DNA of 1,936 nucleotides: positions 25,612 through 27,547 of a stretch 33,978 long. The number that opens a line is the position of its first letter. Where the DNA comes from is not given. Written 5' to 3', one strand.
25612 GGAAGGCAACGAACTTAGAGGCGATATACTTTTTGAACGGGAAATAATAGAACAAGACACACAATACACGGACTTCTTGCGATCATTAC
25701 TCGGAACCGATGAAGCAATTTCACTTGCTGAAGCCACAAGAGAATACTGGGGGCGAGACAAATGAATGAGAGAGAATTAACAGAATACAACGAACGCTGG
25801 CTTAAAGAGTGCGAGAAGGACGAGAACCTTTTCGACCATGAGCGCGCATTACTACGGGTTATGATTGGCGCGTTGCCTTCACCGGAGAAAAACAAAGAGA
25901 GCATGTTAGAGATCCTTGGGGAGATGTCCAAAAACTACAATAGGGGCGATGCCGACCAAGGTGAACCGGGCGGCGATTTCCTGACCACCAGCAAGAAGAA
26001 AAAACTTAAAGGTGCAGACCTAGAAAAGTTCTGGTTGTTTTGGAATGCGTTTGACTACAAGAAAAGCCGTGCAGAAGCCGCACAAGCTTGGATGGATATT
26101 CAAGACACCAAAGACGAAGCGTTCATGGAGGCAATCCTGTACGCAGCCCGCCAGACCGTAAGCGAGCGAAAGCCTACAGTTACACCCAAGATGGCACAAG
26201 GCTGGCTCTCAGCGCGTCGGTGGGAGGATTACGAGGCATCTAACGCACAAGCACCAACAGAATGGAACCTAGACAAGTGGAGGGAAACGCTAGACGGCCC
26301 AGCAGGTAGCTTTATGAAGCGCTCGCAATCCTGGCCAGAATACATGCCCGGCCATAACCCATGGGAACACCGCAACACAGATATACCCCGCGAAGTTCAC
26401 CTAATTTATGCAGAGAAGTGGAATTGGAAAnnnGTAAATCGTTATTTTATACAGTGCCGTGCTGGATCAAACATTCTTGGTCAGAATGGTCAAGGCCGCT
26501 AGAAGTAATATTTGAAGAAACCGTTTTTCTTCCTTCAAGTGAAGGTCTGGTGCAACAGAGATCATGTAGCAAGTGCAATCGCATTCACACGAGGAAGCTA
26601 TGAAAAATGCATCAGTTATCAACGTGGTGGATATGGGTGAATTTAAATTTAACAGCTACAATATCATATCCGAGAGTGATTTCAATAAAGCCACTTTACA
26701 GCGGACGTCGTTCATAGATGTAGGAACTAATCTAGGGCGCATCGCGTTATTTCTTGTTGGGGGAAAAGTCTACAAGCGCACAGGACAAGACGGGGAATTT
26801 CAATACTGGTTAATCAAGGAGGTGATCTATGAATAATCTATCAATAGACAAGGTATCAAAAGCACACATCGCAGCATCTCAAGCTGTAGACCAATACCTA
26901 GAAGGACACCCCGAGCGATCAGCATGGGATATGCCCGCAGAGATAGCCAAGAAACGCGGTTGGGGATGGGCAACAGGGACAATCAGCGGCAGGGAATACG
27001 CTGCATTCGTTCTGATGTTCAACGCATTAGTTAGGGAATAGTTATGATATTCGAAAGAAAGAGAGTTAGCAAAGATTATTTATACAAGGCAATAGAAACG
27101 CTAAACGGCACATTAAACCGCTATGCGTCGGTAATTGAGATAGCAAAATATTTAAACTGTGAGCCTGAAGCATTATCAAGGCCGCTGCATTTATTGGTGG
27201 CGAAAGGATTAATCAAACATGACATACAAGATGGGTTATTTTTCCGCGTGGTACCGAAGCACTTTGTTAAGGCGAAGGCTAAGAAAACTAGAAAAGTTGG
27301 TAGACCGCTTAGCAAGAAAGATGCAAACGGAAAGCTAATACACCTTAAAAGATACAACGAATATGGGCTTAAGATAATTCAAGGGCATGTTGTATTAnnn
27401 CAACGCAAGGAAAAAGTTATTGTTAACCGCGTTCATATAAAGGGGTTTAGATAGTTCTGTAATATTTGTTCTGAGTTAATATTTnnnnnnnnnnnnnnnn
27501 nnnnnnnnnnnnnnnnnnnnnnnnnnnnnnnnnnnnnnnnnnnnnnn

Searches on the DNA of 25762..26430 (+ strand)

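Call 42: search_rna_families(sources=[L009, L011, L012, L013, L024, L025], threshold=evalue, max_evalue=5)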
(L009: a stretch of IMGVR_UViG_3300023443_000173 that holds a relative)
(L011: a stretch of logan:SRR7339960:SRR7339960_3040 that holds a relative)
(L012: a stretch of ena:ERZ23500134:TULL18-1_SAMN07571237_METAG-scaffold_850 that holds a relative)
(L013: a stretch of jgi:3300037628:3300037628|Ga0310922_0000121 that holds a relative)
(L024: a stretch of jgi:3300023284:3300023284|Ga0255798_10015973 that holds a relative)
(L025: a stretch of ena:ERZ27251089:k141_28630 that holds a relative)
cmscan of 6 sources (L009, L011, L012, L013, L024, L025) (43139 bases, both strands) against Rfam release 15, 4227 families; matches with E-value up to 5: 3.
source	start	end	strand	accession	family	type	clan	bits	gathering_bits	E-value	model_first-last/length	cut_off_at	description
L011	7510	7583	+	RF00005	tRNA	Gene; tRNA;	CL00001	41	29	2e-05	1-71/71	no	tRNA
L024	683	747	+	RF02979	freshwater-1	Gene; sRNA;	-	20.3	72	4.2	1-62/62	no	freshwater-1 RNA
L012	6180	6246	+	RF01134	sR30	Gene; snRNA; snoRNA; CD-box;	-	18.6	38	2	1-57/57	no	Small nucleolar RNA sR30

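Call 70: search_with_rna_model(model_id=R1, sources=[L109, L110, L111, L112, L113, L114, L115, L116, L117, L118, L119, L120, L121, L122, L123, L124, L125, L126, L127, L128, L129, L130, L131, L132, L133, L134, L135, L136, L137, L138, L139, L140, L141, L142, L143, L144, L145, L146, L147, L148, L149, L150, L151, L152, L153, L154, L155, L156, L157, L158, L159, L160, L161, L162, L163, L164, L165, L166, L167, L168, L169, L170, L171, L172, L173, L174, L175, L176, L177, L178, L179, L180, L181, L182, L183, L184, L185, L186, L187, L188], max_evalue=1)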
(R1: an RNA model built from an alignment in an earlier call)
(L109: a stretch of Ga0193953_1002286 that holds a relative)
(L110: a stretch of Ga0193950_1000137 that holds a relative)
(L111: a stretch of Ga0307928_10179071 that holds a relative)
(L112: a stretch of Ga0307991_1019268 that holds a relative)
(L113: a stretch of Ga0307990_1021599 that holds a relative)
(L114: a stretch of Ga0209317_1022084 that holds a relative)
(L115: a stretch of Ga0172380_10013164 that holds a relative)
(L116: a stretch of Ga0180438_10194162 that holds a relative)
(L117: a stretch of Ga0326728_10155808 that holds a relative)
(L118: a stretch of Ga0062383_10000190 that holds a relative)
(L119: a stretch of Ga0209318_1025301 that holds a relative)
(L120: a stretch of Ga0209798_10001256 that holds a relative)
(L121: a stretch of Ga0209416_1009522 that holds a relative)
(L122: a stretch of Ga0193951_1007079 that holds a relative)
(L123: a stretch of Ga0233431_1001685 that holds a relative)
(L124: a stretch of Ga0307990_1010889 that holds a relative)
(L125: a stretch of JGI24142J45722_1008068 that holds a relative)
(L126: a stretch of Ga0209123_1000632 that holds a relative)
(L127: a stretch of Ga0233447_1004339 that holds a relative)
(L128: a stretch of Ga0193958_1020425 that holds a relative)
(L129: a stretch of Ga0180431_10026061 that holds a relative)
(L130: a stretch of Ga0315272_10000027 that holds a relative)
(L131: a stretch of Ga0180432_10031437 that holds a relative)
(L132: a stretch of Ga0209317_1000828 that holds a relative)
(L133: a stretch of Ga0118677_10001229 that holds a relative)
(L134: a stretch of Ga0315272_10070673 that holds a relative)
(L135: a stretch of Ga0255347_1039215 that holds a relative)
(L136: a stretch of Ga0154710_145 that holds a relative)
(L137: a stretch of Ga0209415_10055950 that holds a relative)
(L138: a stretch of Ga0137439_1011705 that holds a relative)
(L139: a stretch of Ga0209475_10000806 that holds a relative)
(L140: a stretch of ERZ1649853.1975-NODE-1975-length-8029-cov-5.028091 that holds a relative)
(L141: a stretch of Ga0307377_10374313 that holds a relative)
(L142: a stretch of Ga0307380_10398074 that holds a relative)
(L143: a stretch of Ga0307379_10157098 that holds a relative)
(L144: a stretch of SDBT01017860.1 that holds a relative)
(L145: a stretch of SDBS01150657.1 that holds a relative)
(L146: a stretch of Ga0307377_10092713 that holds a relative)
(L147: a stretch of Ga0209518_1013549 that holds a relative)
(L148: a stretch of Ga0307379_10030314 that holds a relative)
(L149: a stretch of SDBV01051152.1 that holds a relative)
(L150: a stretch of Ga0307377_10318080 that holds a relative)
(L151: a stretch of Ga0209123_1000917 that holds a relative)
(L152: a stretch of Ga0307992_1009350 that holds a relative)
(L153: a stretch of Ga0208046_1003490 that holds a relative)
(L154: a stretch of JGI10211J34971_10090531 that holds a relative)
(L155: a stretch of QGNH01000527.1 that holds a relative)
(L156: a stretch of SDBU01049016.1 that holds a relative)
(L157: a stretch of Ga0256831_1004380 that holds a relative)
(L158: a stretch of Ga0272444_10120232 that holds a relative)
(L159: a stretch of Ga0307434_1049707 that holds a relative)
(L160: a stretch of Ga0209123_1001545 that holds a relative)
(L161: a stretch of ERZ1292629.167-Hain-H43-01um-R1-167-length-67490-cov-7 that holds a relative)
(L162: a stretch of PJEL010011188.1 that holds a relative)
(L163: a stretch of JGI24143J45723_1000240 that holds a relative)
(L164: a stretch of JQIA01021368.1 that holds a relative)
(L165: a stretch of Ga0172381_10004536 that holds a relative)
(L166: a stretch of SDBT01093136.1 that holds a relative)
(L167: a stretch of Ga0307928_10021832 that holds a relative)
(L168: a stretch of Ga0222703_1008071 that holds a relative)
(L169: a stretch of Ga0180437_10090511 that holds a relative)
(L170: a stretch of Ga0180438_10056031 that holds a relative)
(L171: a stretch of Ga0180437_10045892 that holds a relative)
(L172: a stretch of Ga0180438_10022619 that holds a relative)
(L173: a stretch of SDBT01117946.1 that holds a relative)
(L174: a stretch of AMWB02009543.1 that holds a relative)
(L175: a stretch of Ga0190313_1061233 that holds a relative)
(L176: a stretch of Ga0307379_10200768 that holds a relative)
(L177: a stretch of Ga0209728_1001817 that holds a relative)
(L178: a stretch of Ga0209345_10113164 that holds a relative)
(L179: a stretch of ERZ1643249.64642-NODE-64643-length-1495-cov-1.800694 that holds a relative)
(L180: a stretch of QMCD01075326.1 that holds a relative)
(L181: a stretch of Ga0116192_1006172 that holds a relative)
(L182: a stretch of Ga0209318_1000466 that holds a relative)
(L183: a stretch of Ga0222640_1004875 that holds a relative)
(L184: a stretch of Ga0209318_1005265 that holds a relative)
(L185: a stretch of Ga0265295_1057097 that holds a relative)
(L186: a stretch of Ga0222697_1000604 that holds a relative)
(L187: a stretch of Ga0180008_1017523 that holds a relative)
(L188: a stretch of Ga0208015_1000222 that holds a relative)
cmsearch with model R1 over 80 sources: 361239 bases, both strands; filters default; matches with E-value up to 1: 1.
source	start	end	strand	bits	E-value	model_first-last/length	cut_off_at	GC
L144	5469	5586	-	13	0.22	1-153/153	no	0.47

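Call 80: search_with_rna_model(model_id=R1, sources=[L222, L223, L224, L225], max_evalue=10)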
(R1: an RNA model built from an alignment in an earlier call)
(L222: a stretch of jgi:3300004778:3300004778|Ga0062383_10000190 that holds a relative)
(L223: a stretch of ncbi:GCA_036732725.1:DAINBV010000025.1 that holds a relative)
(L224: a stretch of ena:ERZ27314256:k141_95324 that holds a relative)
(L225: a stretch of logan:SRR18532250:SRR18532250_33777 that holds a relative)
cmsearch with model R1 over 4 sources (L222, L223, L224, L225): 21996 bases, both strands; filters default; matches with E-value up to 10: 0.
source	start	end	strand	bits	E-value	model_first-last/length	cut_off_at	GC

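Call 93: search_rna_families(source=L009, start=555, end=1005, threshold=evalue, max_evalue=10)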
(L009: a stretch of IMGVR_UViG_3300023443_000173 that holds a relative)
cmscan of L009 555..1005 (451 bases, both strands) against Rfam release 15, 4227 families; matches with E-value up to 10: 2.
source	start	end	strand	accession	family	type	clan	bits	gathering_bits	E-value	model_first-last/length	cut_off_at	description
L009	922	993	+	RF01750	ZMP-ZTP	Cis-reg; riboswitch;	-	14.7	39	5.2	1-86/86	no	ZMP/ZTP riboswitch aptamer (pfl RNA motif)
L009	862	921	+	RF03544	Flavi_ISFV_repeat_Ra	Cis-reg;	CL00131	14.4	41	9.4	1-58/58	no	Insect-Specific Flavivirus 3' UTR repeats Ra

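Call 100: build_rna_model(alignment_id=A11)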
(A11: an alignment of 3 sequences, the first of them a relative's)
Model R2 built from alignment A11 (3 sequences, 195 columns); structure: RNAalifold consensus.
model positions 180; base pairs 57; branch points 6; effective number of sequences 0.86; information 0.591 bits per position. Calibrated on 0.2 Mb of random sequence (short: E-values are rough).
structure used (alignment columns):
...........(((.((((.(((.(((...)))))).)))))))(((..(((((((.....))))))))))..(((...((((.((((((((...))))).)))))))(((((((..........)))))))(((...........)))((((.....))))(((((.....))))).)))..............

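Call 101: search_with_rna_model(model_id=R2, sources=[window, L009, L011, L012, L013, L024, L025], max_evalue=10, show_alignments=6)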
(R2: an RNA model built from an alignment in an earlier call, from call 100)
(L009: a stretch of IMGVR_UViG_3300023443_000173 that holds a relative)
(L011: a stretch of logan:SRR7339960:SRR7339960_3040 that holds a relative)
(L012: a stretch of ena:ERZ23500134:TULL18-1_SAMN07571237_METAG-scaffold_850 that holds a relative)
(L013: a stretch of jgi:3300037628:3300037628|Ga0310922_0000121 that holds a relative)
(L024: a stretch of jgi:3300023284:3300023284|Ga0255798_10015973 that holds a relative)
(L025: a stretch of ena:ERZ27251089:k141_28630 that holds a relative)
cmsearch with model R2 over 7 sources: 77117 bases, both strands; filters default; matches with E-value up to 10: 3.
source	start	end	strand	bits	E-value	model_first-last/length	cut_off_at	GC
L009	774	954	+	207.3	5.2e-65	1-180/180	no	0.49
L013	3166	3345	+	203.5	8.5e-64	1-180/180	no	0.49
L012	4315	4492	+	192.7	2.5e-60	1-180/180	no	0.49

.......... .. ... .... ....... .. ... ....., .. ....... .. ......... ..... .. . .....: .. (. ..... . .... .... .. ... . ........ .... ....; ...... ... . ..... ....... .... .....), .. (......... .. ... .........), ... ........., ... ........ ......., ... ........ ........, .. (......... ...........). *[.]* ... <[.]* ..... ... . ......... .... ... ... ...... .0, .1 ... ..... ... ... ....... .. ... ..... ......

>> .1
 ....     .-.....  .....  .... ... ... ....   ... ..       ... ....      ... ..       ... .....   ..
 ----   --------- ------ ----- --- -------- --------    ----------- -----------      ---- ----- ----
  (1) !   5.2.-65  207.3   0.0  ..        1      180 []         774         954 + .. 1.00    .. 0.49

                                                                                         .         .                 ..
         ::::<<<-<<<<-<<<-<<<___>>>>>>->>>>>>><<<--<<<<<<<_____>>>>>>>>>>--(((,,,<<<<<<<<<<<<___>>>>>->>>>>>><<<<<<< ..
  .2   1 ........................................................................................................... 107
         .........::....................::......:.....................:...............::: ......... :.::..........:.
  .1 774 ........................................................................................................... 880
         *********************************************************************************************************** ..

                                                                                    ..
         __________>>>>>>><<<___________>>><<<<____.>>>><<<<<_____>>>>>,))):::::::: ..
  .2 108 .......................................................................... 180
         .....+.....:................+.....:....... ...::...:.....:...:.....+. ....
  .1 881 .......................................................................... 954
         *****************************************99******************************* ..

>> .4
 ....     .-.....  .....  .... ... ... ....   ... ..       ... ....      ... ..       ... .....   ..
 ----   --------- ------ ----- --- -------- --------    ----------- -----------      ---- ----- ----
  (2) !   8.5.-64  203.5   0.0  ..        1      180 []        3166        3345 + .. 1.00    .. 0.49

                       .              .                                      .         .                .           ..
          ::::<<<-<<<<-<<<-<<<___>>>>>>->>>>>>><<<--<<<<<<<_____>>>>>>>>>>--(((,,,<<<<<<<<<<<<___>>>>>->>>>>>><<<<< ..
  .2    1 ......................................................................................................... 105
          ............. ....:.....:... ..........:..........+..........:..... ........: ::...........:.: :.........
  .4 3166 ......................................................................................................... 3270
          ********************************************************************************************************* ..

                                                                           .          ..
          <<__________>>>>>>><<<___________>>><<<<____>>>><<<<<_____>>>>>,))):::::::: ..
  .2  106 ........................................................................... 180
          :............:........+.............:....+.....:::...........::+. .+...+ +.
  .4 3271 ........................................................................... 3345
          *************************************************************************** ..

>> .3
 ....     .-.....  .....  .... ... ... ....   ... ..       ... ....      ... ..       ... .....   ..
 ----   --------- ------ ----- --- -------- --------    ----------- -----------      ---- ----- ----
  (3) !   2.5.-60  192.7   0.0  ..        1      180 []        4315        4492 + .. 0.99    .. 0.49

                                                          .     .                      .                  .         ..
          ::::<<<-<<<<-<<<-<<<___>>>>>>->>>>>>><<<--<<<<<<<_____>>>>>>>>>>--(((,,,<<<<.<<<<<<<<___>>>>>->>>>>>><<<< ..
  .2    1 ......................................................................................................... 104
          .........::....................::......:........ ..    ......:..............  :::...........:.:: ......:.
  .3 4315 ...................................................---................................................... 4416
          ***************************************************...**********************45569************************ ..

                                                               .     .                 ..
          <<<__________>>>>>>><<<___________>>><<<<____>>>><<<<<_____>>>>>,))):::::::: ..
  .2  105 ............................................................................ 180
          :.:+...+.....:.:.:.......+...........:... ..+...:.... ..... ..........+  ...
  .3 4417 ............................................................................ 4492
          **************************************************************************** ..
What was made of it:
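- The 3' domains are non-homologous between members, which is unexpected for a single trans-acting function (call 101).
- Tried and rejected: Model R2, built from the L009/L012/L013 3' domain, matches only the three sequences it was built from (call 101).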

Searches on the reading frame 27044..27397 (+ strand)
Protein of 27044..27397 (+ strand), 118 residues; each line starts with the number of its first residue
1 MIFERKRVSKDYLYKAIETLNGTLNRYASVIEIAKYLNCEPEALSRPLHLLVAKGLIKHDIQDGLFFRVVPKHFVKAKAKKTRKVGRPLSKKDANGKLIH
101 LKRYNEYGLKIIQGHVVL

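Call 14: search_protein_families(library=pfam, proteins=[window:27044-27397:+], max_evalue=0.01)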
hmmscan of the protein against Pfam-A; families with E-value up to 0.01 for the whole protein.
window:27044-27397:+ (118 aa): 3 families
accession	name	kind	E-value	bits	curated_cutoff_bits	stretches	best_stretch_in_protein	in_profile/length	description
PF12802.13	MarR_2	-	0.0047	17.5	27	1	28-59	21-54/61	MarR family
PF09012.17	FeoC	-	0.0055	17.3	21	0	26-60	13-47/69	FeoC like transcriptional regulator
PF13545.12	HTH_Crp_2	-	0.0071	16.7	27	0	24-59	19-55/70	Crp-like helix-turn-helix domain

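Call 58: search_protein_families(library=phrogs, proteins=[window:27044-27397:+], max_evalue=0.001)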
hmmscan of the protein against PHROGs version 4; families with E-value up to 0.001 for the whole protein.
window:27044-27397:+ (118 aa): 0 families
